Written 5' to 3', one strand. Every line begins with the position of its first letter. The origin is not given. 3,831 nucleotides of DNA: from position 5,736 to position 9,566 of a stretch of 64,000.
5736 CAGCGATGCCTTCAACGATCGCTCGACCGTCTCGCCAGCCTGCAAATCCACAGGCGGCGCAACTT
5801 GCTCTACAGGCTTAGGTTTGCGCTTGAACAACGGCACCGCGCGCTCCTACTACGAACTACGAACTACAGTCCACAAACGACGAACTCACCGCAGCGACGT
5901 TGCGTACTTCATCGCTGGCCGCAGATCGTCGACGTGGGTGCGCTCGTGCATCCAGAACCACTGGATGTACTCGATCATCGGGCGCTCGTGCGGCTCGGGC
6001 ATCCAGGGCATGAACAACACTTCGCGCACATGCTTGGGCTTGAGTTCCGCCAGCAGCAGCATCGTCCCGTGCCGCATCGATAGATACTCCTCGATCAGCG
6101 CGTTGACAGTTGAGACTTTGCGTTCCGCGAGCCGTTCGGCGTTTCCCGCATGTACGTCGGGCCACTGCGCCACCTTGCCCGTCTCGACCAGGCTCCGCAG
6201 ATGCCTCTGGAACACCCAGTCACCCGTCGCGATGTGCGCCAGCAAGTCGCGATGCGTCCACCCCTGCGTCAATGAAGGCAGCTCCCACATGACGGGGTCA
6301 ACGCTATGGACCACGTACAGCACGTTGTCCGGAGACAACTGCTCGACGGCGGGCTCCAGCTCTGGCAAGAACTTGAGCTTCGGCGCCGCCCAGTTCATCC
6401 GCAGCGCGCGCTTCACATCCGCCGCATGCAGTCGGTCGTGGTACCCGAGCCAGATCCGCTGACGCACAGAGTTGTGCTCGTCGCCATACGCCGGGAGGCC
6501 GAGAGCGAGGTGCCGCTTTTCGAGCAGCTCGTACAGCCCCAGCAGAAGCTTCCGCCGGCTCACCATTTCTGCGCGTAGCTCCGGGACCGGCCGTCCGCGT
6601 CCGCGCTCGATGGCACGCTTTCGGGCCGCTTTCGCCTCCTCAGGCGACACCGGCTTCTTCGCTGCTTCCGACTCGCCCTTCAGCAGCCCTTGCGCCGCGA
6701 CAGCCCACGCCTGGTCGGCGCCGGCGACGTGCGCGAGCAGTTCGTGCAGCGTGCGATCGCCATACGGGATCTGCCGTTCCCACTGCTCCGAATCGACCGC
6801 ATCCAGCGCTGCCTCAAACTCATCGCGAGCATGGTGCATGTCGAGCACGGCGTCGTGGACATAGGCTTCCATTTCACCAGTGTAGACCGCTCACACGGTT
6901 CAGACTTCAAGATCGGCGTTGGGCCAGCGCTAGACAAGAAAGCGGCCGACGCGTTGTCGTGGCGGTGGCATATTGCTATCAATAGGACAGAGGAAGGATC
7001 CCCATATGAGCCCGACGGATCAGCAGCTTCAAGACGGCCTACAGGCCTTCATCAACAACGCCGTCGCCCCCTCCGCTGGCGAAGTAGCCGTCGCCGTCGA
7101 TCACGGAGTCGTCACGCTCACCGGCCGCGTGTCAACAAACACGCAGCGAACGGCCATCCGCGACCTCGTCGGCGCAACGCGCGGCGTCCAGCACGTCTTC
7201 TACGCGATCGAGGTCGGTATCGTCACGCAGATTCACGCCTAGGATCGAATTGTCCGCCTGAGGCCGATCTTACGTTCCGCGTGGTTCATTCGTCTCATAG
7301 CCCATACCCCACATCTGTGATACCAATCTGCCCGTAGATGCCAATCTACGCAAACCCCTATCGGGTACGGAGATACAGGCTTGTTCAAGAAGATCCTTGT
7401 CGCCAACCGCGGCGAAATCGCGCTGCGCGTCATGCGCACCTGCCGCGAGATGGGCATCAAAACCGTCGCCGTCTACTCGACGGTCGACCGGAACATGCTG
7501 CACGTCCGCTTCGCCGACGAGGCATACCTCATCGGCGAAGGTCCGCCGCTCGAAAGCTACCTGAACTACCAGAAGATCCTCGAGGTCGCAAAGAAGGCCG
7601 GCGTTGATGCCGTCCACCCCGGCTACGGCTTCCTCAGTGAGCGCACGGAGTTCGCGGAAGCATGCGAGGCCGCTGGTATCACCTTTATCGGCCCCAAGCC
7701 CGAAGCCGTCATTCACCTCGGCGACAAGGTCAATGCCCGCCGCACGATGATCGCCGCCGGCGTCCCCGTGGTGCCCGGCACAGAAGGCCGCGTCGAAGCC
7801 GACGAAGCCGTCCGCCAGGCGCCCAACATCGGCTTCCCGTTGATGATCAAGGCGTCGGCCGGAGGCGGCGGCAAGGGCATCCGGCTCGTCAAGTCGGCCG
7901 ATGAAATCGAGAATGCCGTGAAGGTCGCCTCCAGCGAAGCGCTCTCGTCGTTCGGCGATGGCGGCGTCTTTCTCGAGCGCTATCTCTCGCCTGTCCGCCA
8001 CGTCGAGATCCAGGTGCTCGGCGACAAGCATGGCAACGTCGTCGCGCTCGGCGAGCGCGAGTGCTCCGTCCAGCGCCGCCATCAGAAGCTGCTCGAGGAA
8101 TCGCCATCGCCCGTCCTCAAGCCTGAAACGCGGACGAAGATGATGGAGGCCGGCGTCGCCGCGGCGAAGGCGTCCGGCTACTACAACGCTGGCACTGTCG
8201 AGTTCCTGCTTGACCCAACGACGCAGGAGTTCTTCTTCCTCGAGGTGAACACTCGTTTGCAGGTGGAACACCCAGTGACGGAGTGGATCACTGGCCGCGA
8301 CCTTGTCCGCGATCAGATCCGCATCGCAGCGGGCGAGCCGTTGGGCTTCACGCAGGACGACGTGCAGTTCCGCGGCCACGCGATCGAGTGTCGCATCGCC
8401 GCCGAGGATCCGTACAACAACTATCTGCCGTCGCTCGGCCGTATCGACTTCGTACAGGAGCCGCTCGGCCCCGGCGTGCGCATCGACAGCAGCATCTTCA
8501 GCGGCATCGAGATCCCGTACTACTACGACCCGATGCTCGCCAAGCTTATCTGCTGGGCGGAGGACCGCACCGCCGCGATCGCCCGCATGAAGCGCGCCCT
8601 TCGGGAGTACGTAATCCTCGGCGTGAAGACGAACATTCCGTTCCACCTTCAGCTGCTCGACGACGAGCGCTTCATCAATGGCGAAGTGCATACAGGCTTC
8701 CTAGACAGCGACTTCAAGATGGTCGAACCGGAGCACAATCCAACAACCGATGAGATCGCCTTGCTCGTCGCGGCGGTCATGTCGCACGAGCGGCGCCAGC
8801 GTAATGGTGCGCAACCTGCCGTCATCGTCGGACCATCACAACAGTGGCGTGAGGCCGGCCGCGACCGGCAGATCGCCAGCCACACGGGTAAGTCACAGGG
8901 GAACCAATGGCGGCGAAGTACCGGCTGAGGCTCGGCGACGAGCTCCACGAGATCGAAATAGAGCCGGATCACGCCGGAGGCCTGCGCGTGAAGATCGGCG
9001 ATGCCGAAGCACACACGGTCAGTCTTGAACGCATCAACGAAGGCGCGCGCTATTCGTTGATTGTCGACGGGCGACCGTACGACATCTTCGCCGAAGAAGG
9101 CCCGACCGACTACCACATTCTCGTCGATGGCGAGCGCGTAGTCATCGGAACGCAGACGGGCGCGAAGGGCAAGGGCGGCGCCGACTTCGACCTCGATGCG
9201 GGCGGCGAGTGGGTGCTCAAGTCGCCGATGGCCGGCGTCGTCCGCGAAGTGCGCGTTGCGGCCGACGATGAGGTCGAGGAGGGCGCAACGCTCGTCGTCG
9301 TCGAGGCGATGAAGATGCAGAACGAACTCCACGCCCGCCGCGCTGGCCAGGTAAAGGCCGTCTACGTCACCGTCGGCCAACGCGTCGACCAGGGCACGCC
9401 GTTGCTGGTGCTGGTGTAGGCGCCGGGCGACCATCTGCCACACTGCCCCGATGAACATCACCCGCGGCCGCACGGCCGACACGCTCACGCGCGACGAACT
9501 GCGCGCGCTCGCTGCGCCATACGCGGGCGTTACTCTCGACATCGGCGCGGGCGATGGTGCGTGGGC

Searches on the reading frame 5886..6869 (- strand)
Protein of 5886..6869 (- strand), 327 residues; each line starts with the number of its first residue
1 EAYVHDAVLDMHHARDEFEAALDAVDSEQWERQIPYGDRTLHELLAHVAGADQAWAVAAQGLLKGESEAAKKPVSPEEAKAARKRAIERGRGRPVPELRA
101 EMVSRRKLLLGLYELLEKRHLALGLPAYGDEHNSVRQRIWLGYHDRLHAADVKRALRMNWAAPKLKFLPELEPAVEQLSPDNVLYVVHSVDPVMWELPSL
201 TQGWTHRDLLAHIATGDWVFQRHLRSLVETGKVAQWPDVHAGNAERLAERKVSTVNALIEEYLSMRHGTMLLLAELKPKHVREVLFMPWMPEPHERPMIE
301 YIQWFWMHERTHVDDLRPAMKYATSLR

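Call 3: search_protein_families(library=pfam, proteins=[window:5886-6869:-], max_evalue=0.01)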
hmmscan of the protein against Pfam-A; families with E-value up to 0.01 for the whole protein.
window:5886-6869:- (327 aa): 4 families
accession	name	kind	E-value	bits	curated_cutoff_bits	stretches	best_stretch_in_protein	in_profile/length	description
PF11716.13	MDMPI_N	-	1.2e-13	52.4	24.2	2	12-110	2-97/140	Mycothiol maleylpyruvate isomerase N-terminal domain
PF12867.12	DinB_2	-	1.4e-10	42.2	24.8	2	12-150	3-126/128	DinB superfamily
PF05163.17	DinB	-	2.2e-05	24.9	23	1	13-80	14-76/165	DinB family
PF04978.18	MST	-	4.3e-05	24.5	27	1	12-72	7-67/149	Mycothiol-S-transferase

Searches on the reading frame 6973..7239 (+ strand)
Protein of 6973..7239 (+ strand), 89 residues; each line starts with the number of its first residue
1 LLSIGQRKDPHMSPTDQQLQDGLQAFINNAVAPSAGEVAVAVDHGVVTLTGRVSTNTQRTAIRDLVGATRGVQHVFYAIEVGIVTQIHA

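Call 33: search_protein_families(library=pfam, proteins=[window:6973-7239:+], max_evalue=0.001)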
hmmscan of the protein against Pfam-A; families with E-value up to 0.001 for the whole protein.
window:6973-7239:+ (89 aa): 1 family
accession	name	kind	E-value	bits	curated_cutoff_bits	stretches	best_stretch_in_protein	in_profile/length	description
PF04972.22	BON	-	2.2e-11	44.3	27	1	15-81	1-67/69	BON domain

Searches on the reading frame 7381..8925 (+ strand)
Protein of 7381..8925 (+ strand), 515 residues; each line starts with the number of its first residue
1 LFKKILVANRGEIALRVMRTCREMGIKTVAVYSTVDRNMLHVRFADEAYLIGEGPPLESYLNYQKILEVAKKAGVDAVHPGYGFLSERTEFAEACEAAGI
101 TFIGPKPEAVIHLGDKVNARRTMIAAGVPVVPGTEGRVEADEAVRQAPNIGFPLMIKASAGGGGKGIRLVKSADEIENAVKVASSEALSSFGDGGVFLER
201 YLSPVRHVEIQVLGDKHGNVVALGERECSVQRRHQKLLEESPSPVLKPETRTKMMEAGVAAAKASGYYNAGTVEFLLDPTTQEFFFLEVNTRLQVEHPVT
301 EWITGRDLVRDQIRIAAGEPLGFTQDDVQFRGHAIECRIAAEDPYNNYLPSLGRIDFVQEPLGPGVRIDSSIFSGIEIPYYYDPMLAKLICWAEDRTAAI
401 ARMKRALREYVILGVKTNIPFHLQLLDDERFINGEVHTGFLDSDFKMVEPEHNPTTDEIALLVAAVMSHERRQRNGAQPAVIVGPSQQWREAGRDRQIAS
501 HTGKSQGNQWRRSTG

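Call 3: search_protein_families(library=pfam, proteins=[window:7381-8925:+], max_evalue=0.01)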
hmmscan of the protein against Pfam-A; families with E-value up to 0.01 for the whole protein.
window:7381-8925:+ (515 aa): 5 families
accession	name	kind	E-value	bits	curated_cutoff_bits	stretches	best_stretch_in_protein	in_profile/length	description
PF02786.22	CPSase_L_D2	-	4.8e-73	245.6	19.8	1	115-321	1-208/211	Carbamoyl-phosphate synthase L chain, ATP binding domain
PF00289.28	Biotin_carb_N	-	1.3e-48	164.4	25.5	1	1-109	1-109/110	Biotin carboxylase, N-terminal domain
PF02785.25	Biotin_carb_C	-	2.1e-39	134.4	32.4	1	336-442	1-107/108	Biotin carboxylase C-terminal domain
PF07478.18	Dala_Dala_lig_C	-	5.3e-08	33.1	24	1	147-291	32-174/204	D-ala D-ala ligase C-terminus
PF02222.28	ATP-grasp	-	0.00022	21.4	27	1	141-223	20-97/179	ATP-grasp domain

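Call 4: search_protein_families(library=ncbifam, proteins=[window:7381-8925:+], max_evalue=0.01)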
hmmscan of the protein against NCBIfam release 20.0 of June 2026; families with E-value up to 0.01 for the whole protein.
window:7381-8925:+ (515 aa): 40 families (the best 25 are shown)
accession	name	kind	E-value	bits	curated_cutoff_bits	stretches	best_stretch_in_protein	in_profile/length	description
NF006406.0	PRK08654.1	equivalog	1.1e-205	683.9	739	1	1-450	1-449/499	acetyl-CoA carboxylase biotin carboxylase subunit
NF006367.0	PRK08591.1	subfamily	4e-199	662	597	1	1-447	1-447/451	acetyl-CoA carboxylase biotin carboxylase subunit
TIGR00514.1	accC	equivalog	8.7e-194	644.5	626.5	1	1-446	1-446/449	acetyl-CoA carboxylase biotin carboxylase subunit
NF009554.0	PRK12999.1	equivalog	1.2e-189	632.7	965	1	1-476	4-488/1147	pyruvate carboxylase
NF004085.0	PRK05586.1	equivalog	4.2e-182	606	723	1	1-446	1-446/448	acetyl-CoA carboxylase biotin carboxylase subunit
NF005525.0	PRK07178.1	equivalog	1.7e-180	600.7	768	1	1-468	1-466/471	acetyl-CoA carboxylase biotin carboxylase subunit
NF009471.0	PRK12833.1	equivalog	1.5e-175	584.3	686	1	3-448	6-451/467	acetyl-CoA carboxylase biotin carboxylase subunit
TIGR01235.1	pyruv_carbox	equivalog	1.3e-173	579.3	1114.45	1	4-447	1-454/1143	pyruvate carboxylase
TIGR02712.1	urea_carbox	equivalog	4.3e-163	544.7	1303.85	1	2-443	1-441/1201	urea carboxylase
NF006286.0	PRK08462.1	equivalog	3.6e-162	540.2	740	1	2-443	4-443/445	acetyl-CoA carboxylase biotin carboxylase subunit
NF006287.0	PRK08463.1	equivalog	1.2e-160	535.4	775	1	1-473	1-477/479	acetyl-CoA carboxylase subunit A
TIGR01369.1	CPSaseII_lrg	equivalog_domain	5.9e-14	50.7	1027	1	18-310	33-319/1052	carbamoyl-phosphate synthase (glutamine-hydrolyzing) large subunit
TIGR01205.1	D_ala_D_alaTIGR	subfamily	1.6e-13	50.3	245.65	1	94-291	85-285/318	D-alanine--D-alanine ligase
NF003671.0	PRK05294.1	equivalog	1.1e-12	46.4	599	1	18-294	34-305/1058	carbamoyl-phosphate synthase large subunit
NF004680.0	PRK06019.1-6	equivalog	1.1e-11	44.1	327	1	58-269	64-263/405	5-(carboxyamino)imidazole ribonucleotide synthase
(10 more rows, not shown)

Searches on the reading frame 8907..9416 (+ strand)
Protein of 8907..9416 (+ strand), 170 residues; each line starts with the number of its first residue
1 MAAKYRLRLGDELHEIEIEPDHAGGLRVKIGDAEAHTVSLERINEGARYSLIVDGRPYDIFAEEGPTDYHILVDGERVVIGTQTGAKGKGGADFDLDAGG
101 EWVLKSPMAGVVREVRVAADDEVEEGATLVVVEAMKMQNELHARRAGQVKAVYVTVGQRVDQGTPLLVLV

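Call 3: search_protein_families(library=pfam, proteins=[window:8907-9416:+], max_evalue=0.01)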
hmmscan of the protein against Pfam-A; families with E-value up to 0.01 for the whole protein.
window:8907-9416:+ (170 aa): 4 families
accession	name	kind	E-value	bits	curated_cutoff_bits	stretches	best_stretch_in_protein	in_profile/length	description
PF00364.28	Biotin_lipoyl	-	3.6e-18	65.6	22.1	1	104-169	3-73/73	Biotin-requiring enzyme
PF13533.13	Biotin_lipoyl_2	-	2e-09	37.5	29.8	1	142-169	4-31/32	Biotin-lipoyl like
PF13437.12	HlyD_3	-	1.6e-05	26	22.2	0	141-169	2-30/106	HlyD family secretion protein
PF16576.10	HlyD_D23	-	0.00018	21.3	30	0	138-169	19-51/214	Barrel-sandwich domain of CusB or HlyD membrane-fusion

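Call 4: search_protein_families(library=ncbifam, proteins=[window:8907-9416:+], max_evalue=0.01)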
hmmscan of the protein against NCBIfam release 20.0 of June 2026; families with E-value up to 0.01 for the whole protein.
window:8907-9416:+ (170 aa): 19 families
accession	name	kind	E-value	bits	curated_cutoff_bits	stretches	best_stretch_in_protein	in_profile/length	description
NF005117.0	PRK06549.1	equivalog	3.8e-17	63.1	159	1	97-167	57-127/130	acetyl-CoA carboxylase biotin carboxyl carrier protein subunit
NF006761.0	PRK09282.1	domain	9.3e-17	60.7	402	1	70-168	492-588/591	pyruvate carboxylase subunit B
NF004173.0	PRK05641.1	equivalog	1.9e-15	57.7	199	1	99-168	82-151/153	putative acetyl-CoA carboxylase biotin carboxyl carrier protein subunit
NF010643.0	PRK14040.1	subfamily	3.5e-15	55.5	892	1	38-169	471-594/595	oxaloacetate decarboxylase subunit alpha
NF009554.0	PRK12999.1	equivalog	2.5e-13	48.8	965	1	98-169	1074-1145/1147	pyruvate carboxylase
NF047903.1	MmDecMmdC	equivalog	3.5e-13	50.1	200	1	97-169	60-131/132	methylmalonyl-CoA decarboxylase subunit gamma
TIGR01108.1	oadA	equivalog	5.3e-13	48.3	756.5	1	59-163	476-579/582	sodium-extruding oxaloacetate decarboxylase subunit alpha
TIGR01235.1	pyruv_carbox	equivalog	3.5e-12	44.7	1114.45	1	104-168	1077-1141/1143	pyruvate carboxylase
NF006079.0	PRK08225.1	equivalog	5.1e-11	42.5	95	1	106-168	6-68/70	acetyl-CoA carboxylase biotin carboxyl carrier protein subunit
TIGR00531.1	BCCP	equivalog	7.8e-11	42.7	115.2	1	117-168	102-153/156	acetyl-CoA carboxylase biotin carboxyl carrier protein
TIGR02712.1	urea_carbox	equivalog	7.8e-11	40.4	1303.85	1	100-169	1131-1200/1201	urea carboxylase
NF004547.1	PRK05889.1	equivalog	1.8e-10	40.8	75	1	108-166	9-67/71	biotin/lipoyl-binding carrier protein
NF005457.0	PRK07051.1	equivalog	1.1e-06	28.7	87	1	117-168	26-77/80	acetyl-CoA carboxylase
NF008814.0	PRK11854.1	equivalog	1.3e-06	27.2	722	1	112-167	17-72/637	pyruvate dehydrogenase complex dihydrolipoyllysine-residue acetyltransferase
NF010645.0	PRK14042.1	equivalog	1.9e-06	26.9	1182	1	108-166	532-590/596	pyruvate carboxylase subunit B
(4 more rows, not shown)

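Call 36: find_related_loci(query=window:8907-9416:+, collection=metagenome_contigs, flank=9000)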
Query window:8907-9416:+ (170 aa) in metagenome_contigs; peptide patterns used: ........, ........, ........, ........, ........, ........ (x = any residue, [..] = any of these).
600 stretches matched a pattern (row limit reached: there are more); 584 encode a relative of the query (tblastn E <= 1e-3); the best 80 are kept; 80 distinct loci.
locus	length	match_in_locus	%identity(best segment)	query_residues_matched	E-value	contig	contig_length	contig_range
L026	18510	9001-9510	74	1-170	8e-73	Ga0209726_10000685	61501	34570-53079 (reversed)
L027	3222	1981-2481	52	1-163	8e-45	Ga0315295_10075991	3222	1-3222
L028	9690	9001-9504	56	1-164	8e-42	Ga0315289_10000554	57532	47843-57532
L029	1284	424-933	34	1-164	3e-19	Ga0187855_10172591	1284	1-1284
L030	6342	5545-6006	37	14-169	1e-18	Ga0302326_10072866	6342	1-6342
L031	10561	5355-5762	31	33-169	4e-18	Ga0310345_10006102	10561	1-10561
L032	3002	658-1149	32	2-169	6e-18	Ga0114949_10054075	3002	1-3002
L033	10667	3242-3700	36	38-167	8e-18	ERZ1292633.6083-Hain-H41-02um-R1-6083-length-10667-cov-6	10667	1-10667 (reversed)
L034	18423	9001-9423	35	22-163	7e-18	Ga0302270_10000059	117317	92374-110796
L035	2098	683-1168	32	5-169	1e-17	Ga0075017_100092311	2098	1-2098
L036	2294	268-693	40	27-169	2e-17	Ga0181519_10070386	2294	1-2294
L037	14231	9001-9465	34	16-169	4e-17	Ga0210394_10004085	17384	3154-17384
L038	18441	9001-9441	38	26-170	5e-17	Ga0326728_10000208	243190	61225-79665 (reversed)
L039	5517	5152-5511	39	49-169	4e-17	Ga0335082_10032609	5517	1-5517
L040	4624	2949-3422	34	9-169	6e-17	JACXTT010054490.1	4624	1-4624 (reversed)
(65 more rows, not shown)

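Call 41: find_homologous_proteins(query=window:8907-9416:+, max_evalue=1e-30)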
Query window:8907-9416:+ (170 aa): 370 proteins with E <= 1e-30 among 1334 candidates; the best 120 are listed.
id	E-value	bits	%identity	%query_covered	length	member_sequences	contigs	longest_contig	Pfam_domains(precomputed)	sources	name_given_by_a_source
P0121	7.9e-104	363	100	100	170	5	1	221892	PF25984.1,PF00364.29,PF25919.1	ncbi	-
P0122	2.3e-92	325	89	100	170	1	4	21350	PF25973.1,PF25984.1,PF00364.29,PF25919.1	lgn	-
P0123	9.4e-88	310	87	100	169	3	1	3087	PF25984.1,PF00364.29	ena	-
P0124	3.6e-86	305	84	100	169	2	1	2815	PF25984.1,PF00364.29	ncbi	-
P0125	2.1e-85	303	82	99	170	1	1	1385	PF25973.1,PF25984.1,PF00364.29,PF25919.1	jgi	jgi:biotin carboxyl carrier protein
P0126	6.1e-85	301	85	100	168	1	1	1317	PF25973.1,PF25984.1,PF00364.29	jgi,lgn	jgi:biotin carboxyl carrier protein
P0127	1.6e-84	300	84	99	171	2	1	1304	PF25973.1,PF25984.1,PF00364.29,PF25919.1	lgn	-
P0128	2.0e-84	299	81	99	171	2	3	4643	PF25973.1,PF25984.1,PF00364.29,PF25919.1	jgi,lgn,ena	jgi:acetyl/propionyl-CoA carboxylase alpha subunit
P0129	7.1e-84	298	79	99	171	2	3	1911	PF25973.1,PF25984.1,PF00364.29,PF25919.1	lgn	-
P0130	2.5e-83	296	79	100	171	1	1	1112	PF25973.1,PF25984.1,PF00364.29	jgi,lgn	-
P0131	3.9e-83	295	81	100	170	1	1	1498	PF25973.1,PF25984.1,PF00364.29,PF25919.1,PF26077.1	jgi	jgi:acetyl/propionyl-CoA carboxylase alpha subunit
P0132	8.5e-83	294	78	100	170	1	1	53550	PF25973.1,PF25984.1,PF00364.29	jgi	jgi:biotin carboxyl carrier protein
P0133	1.4e-82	293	85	100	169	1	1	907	PF25984.1,PF00364.29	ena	-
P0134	2.8e-82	293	81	100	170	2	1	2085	PF25973.1,PF25984.1,PF00364.29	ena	-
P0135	3.2e-82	292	81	100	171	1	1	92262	PF25984.1,PF00364.29,PF25919.1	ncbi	-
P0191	4.1e-71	256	72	100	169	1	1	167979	PF25984.1,PF00364.29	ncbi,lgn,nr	ncbi:MAG: biotin/lipoyl-binding protein [Chloroflexota bacterium]|nr:biotin/lipoyl-binding protein [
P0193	5.3e-71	256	69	100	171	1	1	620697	PF25973.1,PF25984.1,PF00364.29,PF25919.1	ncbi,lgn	ncbi:MAG: biotin/lipoyl-containing protein [Dehalococcoidia bacterium]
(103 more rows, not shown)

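Call 42: find_encoding_contigs(protein=P0135, flank=8000, max_places=1)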
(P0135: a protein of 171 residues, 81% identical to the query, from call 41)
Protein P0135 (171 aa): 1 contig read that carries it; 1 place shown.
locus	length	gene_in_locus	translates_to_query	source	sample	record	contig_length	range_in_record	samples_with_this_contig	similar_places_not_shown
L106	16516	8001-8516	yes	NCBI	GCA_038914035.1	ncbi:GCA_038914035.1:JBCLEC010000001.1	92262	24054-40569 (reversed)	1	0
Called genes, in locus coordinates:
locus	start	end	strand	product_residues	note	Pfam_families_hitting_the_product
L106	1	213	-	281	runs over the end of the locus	PF00106:adh_short, PF08659:KR, PF13561:adh_short_C2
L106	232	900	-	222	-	PF05239:PRC (weak)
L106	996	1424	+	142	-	-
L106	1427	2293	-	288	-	PF07314:Lit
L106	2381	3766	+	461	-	PF00590:TP_methylase, PF03819:MazG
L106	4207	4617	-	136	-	-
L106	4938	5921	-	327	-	PF11716:MDMPI_N (weak), PF12867:DinB_2 (weak)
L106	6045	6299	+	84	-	PF04972:BON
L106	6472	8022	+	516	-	PF00289:Biotin_carb_N, PF02786:CPSase_L_D2, PF07478:Dala_Dala_lig_C, PF02785:Biotin_carb_C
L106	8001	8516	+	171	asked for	PF25919:BSH_CusB (faint), PF25984:BSH_YknX (faint), PF00364:Biotin_lipoyl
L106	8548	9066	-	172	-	-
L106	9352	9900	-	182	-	PF02129:Peptidase_S15 (weak), PF12146:Hydrolase_4, PF12697:Abhydrolase_6 (weak), PF20408:Abhydrolase_11 (weak), PF00561:Abhydrolase_1 (weak)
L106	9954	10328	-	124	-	-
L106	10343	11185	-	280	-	PF17827:PrmC_N, PF05175:MTS, PF06325:PrmA, PF01170:UPF0020 (weak), PF13847:Methyltransf_31, PF08241:Methyltransf_11 (weak), PF08242:Methyltransf_12, PF13649:Methyltransf_25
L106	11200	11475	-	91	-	PF10262:Rdx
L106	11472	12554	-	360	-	PF03462:PCRF, PF16326:ABC_tran_CTD (faint), PF00472:RF-1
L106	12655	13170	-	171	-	PF00583:Acetyltransf_1 (weak)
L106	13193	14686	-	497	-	PF10502:Peptidase_S26 (weak)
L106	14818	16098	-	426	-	PF13393:tRNA-synt_His, PF00587:tRNA-synt_2b, PF03129:HGTP_anticodon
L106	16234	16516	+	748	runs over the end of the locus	PF13328:HD_4, PF01966:HD (weak), PF04607:RelA_SpoT, PF02824:TGS, PF19296:RelA_AH, PF28438:RelA_RIS, PF13291:ACT_4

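Call 43: find_encoding_contigs(protein=P0191, flank=8000, max_places=1)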
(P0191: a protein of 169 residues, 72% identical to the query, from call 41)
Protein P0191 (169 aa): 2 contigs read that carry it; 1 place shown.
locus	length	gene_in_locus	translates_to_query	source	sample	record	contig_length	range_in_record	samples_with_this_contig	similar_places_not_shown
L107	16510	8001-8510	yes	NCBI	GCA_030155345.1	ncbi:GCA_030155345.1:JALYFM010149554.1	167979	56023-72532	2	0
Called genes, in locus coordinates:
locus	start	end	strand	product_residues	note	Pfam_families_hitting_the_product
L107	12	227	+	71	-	-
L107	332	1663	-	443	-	-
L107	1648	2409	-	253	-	PF01522:Polysacc_deac_1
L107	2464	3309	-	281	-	PF07314:Lit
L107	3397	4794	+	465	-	PF00590:TP_methylase, PF03819:MazG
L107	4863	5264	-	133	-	-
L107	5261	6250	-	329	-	PF12867:DinB_2 (weak), PF11716:MDMPI_N (weak)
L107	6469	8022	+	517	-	PF00289:Biotin_carb_N, PF02786:CPSase_L_D2, PF07478:Dala_Dala_lig_C (weak), PF02785:Biotin_carb_C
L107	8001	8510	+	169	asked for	PF25984:BSH_YknX (faint), PF00364:Biotin_lipoyl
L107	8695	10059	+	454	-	PF01658:Inos-1-P_synth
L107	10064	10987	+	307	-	PF03279:Lip_A_acyltrans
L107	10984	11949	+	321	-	PF03279:Lip_A_acyltrans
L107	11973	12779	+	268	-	PF13263:PHP_C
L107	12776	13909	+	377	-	PF13439:Glyco_transf_4, PF13579:Glyco_trans_4_4, PF20706:GT4-conflict, PF00534:Glycos_transf_1, PF13692:Glyco_trans_1_4, PF13524:Glyco_trans_1_2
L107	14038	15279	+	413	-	PF13393:tRNA-synt_His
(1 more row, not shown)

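Call 44: find_encoding_contigs(protein=P0193, flank=8000, max_places=1)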
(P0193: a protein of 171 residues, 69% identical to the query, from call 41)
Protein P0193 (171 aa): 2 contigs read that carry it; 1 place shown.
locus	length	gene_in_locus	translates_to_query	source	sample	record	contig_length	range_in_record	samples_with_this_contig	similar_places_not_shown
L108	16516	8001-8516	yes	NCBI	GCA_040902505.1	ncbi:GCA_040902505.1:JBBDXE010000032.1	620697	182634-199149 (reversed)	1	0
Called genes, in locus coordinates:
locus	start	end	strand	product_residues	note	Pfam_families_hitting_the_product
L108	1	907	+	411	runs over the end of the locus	PF01494:FAD_binding_3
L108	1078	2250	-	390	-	PF02163:Peptidase_M50, PF00571:CBS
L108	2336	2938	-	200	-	PF14595:Thioredoxin_9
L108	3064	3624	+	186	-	PF01252:Peptidase_A8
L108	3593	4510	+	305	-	PF01479:S4, PF00849:PseudoU_synth_2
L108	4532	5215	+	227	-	PF00149:Metallophos, PF12850:Metallophos_2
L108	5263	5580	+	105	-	PF04255:DUF433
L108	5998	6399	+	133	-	PF00583:Acetyltransf_1, PF13673:Acetyltransf_10, PF13508:Acetyltransf_7, PF08445:FR47 (weak), PF14542:Acetyltransf_CG (faint)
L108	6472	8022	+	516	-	PF00289:Biotin_carb_N, PF02786:CPSase_L_D2, PF07478:Dala_Dala_lig_C (weak), PF02785:Biotin_carb_C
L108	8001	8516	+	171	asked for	PF25919:BSH_CusB (faint), PF25973:BSH_CzcB (faint), PF25984:BSH_YknX (faint), PF00364:Biotin_lipoyl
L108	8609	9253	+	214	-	PF05198:IF3_N, PF00707:IF3_C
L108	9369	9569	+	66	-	PF01632:Ribosomal_L35p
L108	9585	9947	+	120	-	PF00453:Ribosomal_L20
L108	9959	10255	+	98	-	PF00462:Glutaredoxin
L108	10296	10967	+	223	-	PF24675:NpmA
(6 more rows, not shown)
